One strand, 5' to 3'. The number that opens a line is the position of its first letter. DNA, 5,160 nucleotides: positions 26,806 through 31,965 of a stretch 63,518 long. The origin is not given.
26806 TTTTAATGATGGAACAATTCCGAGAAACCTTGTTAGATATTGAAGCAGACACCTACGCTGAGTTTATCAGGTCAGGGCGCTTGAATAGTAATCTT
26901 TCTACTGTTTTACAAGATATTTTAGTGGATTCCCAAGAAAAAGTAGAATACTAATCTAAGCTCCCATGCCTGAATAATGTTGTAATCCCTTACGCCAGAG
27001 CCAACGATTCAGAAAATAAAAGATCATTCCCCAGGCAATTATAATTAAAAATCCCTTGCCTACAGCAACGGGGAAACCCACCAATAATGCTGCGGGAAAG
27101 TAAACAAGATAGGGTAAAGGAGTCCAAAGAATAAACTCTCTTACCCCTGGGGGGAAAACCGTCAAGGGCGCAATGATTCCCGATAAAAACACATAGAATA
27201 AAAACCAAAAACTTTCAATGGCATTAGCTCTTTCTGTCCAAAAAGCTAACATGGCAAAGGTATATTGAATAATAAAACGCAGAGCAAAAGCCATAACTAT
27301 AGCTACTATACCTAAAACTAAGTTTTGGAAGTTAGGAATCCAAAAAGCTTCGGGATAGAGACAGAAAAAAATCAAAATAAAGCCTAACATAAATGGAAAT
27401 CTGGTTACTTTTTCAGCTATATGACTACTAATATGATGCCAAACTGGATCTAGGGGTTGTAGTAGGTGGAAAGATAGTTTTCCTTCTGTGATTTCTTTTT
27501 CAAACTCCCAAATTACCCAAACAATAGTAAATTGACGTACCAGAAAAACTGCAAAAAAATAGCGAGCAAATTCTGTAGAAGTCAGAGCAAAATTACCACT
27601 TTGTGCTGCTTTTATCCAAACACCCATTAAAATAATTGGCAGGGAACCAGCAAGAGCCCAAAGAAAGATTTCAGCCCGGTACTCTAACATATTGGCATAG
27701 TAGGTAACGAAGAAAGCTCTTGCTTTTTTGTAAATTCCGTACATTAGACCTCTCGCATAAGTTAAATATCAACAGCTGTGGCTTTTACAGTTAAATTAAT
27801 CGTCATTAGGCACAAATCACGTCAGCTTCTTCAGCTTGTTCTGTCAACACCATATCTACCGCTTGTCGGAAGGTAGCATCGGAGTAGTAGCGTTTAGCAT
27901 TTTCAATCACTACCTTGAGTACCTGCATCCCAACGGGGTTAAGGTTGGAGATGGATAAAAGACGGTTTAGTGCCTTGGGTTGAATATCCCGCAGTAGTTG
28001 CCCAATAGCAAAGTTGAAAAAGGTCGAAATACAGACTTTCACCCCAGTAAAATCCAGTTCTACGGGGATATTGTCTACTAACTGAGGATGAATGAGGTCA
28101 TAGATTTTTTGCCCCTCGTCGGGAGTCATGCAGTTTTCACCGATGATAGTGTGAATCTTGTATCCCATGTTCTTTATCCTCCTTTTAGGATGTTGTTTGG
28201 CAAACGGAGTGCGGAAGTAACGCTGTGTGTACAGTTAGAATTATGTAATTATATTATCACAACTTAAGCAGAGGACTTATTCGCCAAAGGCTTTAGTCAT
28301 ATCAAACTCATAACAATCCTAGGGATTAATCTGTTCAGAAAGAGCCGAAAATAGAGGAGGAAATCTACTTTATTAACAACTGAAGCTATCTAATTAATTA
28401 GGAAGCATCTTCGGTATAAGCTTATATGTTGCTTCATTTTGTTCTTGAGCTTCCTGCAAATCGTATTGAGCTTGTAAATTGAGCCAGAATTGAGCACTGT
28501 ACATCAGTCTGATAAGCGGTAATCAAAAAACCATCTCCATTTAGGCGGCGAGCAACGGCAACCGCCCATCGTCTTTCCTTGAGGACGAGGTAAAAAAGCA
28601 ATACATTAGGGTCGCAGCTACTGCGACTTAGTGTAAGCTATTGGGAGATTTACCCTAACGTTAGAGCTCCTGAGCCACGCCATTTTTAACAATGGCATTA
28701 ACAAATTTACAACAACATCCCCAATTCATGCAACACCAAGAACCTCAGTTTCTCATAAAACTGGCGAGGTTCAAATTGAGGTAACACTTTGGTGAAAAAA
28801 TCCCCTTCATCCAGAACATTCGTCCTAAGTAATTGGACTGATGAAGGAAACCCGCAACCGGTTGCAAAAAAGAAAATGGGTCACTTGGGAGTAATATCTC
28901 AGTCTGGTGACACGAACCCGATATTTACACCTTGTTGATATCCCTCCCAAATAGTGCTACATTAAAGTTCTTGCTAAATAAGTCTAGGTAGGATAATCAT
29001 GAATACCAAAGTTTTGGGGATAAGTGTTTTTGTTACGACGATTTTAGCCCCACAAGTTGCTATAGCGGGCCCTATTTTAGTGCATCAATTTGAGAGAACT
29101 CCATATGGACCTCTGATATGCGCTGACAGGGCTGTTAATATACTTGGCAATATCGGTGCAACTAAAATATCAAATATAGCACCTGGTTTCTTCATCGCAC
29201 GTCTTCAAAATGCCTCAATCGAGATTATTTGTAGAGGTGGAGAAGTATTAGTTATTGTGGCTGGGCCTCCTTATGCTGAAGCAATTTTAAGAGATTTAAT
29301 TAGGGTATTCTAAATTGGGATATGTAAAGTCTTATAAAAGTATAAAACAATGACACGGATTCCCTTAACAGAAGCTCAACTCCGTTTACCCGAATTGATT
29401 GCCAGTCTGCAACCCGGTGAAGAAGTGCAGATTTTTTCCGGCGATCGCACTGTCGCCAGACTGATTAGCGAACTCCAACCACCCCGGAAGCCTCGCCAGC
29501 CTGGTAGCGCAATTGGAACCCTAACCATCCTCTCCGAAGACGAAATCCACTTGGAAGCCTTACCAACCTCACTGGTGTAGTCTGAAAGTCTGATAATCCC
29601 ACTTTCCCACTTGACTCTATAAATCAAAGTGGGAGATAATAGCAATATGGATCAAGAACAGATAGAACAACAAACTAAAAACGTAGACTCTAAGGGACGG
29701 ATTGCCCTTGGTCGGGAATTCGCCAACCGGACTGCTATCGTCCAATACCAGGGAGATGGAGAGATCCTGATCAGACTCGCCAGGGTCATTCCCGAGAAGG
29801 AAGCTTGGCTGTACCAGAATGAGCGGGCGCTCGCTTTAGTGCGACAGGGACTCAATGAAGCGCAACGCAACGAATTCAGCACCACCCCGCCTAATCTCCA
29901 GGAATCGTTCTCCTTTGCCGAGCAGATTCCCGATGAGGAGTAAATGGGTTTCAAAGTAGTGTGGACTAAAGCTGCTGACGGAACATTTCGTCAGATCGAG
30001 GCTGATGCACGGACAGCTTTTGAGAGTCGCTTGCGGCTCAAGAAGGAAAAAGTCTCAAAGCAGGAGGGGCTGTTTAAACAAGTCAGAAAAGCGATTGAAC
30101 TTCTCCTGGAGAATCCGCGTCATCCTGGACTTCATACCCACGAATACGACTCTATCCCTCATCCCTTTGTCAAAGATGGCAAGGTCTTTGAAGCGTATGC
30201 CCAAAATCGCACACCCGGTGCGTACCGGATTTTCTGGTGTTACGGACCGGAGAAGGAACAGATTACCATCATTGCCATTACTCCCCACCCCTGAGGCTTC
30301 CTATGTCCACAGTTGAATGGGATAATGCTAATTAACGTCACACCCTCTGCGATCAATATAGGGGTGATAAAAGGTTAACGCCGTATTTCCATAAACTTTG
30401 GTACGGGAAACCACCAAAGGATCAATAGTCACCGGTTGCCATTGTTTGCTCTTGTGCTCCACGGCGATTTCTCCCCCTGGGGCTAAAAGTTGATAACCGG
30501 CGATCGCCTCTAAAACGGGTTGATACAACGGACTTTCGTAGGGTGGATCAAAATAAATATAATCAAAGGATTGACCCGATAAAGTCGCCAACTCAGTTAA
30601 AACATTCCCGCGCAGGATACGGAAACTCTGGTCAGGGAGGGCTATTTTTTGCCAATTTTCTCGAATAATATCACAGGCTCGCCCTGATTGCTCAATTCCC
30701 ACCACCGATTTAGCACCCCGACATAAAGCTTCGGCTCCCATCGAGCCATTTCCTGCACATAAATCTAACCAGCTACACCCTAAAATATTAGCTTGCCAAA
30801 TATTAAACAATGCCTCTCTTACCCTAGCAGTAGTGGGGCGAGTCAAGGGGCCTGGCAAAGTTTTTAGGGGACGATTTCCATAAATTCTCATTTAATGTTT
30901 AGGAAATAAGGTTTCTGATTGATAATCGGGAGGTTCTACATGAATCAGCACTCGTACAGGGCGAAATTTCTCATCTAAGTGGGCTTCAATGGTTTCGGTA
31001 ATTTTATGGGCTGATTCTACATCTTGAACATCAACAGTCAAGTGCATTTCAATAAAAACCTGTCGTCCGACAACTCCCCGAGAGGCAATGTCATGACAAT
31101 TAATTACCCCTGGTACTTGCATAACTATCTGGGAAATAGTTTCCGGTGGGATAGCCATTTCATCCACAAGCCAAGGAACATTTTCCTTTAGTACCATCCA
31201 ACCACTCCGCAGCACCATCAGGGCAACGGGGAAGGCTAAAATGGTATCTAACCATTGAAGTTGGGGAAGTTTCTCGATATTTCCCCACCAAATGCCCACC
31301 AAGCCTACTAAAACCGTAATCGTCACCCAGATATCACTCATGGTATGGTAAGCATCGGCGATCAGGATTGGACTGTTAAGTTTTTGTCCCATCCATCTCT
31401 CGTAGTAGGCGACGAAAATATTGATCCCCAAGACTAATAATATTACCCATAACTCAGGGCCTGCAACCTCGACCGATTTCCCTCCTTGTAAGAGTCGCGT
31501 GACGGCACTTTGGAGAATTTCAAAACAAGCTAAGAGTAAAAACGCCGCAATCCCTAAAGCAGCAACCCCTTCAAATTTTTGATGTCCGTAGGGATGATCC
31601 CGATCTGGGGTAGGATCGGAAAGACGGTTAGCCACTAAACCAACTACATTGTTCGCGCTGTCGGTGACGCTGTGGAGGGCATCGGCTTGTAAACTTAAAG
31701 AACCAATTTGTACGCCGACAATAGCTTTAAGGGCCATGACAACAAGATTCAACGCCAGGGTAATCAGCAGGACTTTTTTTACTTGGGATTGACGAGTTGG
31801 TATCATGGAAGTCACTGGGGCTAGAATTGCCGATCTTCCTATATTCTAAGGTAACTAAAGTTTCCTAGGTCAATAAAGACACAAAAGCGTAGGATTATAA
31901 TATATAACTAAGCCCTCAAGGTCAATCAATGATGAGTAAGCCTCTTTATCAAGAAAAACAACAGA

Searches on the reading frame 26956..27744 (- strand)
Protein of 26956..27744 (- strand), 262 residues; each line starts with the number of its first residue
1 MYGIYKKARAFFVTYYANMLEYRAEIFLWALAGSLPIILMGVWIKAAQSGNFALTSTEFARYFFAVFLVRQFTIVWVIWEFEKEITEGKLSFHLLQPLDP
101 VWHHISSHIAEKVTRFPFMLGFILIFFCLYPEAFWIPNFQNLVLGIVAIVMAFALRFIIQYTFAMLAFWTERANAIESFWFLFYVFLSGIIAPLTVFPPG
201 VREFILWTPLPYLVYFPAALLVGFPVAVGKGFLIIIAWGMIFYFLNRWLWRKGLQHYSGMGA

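Call 92: search_protein_families(library=pfam, proteins=[window:26956-27744:-], max_evalue=0.00001)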
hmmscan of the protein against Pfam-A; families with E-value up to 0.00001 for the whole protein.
window:26956-27744:- (262 aa): 1 family
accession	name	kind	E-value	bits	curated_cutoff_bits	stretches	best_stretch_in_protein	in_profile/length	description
PF06182.17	ABC2_membrane_6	-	1.7e-16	61.2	22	1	63-261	36-229/229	ABC-2 family transporter protein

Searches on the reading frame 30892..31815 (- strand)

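Call 92: search_protein_families(library=pfam, proteins=[window:30892-31815:-], max_evalue=0.00001)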
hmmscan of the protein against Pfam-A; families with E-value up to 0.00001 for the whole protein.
window:30892-31815:- (307 aa): 2 families
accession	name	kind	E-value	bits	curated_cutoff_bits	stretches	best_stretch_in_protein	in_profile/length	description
PF01545.26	Cation_efflux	-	2.4e-45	155.2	26.6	1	16-216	1-197/198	Cation efflux family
PF16916.11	ZT_dimer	-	7.4e-19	68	26.7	1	225-295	7-77/78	Dimerisation domain of Zinc Transporter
